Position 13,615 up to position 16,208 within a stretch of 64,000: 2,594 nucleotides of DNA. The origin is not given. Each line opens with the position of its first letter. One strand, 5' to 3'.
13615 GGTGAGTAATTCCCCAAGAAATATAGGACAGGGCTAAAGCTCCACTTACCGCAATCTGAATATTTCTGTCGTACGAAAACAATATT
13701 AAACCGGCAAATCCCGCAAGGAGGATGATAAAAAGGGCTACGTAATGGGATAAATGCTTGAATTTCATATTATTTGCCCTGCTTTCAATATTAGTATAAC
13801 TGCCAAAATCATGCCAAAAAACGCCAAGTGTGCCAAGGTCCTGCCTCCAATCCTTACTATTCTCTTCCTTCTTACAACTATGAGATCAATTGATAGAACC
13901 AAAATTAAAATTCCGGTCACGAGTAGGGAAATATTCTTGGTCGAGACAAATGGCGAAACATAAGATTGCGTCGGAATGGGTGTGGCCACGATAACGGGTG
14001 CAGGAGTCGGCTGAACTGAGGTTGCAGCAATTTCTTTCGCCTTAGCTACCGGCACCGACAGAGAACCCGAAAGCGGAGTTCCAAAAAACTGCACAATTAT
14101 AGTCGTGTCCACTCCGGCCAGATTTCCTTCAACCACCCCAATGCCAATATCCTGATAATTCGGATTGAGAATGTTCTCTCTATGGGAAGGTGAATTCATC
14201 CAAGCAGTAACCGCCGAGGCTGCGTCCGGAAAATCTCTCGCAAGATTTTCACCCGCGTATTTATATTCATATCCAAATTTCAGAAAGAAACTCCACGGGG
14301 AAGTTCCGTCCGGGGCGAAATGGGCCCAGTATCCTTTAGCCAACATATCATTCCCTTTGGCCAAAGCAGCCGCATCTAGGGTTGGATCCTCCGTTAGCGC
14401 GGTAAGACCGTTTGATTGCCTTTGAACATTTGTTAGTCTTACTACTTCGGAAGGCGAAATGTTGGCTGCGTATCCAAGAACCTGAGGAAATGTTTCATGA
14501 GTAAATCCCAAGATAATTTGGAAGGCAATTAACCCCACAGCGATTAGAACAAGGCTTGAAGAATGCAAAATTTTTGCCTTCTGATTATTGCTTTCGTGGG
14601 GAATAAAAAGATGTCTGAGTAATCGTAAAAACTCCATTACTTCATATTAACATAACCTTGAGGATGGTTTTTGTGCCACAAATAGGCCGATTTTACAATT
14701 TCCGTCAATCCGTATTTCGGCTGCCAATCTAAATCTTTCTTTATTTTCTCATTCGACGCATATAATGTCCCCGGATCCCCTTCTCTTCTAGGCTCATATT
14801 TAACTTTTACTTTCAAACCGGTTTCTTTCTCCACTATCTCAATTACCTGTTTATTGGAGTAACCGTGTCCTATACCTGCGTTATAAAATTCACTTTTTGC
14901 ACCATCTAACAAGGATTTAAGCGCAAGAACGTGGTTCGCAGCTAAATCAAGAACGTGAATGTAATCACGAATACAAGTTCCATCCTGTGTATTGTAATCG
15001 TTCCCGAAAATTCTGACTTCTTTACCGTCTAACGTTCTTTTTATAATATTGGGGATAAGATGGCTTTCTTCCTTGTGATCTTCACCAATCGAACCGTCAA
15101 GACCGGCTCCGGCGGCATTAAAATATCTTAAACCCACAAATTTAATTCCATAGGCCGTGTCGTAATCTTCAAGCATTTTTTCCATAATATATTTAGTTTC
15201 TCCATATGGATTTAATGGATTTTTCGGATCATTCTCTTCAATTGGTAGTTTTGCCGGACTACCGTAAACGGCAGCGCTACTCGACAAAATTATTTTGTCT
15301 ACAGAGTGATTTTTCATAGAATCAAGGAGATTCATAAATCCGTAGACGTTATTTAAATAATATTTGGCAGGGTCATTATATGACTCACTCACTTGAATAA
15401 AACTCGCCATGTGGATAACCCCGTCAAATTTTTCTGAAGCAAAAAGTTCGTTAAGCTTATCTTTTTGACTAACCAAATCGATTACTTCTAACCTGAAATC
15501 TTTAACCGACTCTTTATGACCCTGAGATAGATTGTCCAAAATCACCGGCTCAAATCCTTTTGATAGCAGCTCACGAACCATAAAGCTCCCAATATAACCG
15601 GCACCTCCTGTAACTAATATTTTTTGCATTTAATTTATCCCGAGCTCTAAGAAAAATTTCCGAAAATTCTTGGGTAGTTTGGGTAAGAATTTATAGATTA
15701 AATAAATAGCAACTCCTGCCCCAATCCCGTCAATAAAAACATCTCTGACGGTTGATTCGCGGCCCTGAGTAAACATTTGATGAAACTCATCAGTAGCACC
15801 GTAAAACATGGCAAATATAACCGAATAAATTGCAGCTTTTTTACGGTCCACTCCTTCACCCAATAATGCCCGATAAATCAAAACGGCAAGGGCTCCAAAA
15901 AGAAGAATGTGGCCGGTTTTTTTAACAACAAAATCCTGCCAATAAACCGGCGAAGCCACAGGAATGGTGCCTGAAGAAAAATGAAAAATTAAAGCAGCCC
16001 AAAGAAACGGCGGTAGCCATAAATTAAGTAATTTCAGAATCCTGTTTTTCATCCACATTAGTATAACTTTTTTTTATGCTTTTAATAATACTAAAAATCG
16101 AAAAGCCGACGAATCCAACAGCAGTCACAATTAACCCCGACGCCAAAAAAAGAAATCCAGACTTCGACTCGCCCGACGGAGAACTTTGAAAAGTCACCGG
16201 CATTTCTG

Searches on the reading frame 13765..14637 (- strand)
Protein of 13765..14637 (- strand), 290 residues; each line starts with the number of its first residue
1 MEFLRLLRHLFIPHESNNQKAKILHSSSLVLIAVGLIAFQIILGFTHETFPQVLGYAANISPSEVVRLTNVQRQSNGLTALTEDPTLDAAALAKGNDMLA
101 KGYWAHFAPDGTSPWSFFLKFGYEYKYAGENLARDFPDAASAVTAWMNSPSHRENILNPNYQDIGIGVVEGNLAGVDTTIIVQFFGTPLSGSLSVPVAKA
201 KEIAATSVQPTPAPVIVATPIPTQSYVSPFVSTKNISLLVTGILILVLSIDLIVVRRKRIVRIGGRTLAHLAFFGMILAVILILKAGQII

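Call 70: search_protein_families(library=pfam, proteins=[window:13765-14637:-], max_evalue=0.0001)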
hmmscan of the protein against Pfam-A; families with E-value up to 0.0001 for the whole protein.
window:13765-14637:- (290 aa): 1 family
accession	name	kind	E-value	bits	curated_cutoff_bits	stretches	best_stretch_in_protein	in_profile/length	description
PF00188.32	CAP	-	1.4e-18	68.2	21.1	1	67-172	2-106/117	Cysteine-rich secretory protein family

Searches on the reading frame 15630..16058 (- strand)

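Call 3: search_protein_families(library=pfam, proteins=[window:15630-16058:-], max_evalue=1)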
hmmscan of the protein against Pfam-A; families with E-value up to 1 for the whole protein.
window:15630-16058:- (142 aa): 4 families
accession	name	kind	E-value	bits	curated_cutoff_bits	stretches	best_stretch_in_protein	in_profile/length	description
PF04892.17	VanZ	-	9.5e-13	49.3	30.1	1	36-122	52-123/126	VanZ like family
PF23703.1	DExH18_N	-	0.038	14.7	30.1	0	116-138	21-43/85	DExH-box ATP-dependent RNA helicase DExH18, N-terminal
PF09945.14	DUF2177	-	0.088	13.3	26.9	1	41-123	7-89/124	Predicted membrane protein (DUF2177)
PF10043.14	DUF2279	-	0.16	13.2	28.6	1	46-120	15-89/91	Predicted periplasmic lipoprotein (DUF2279)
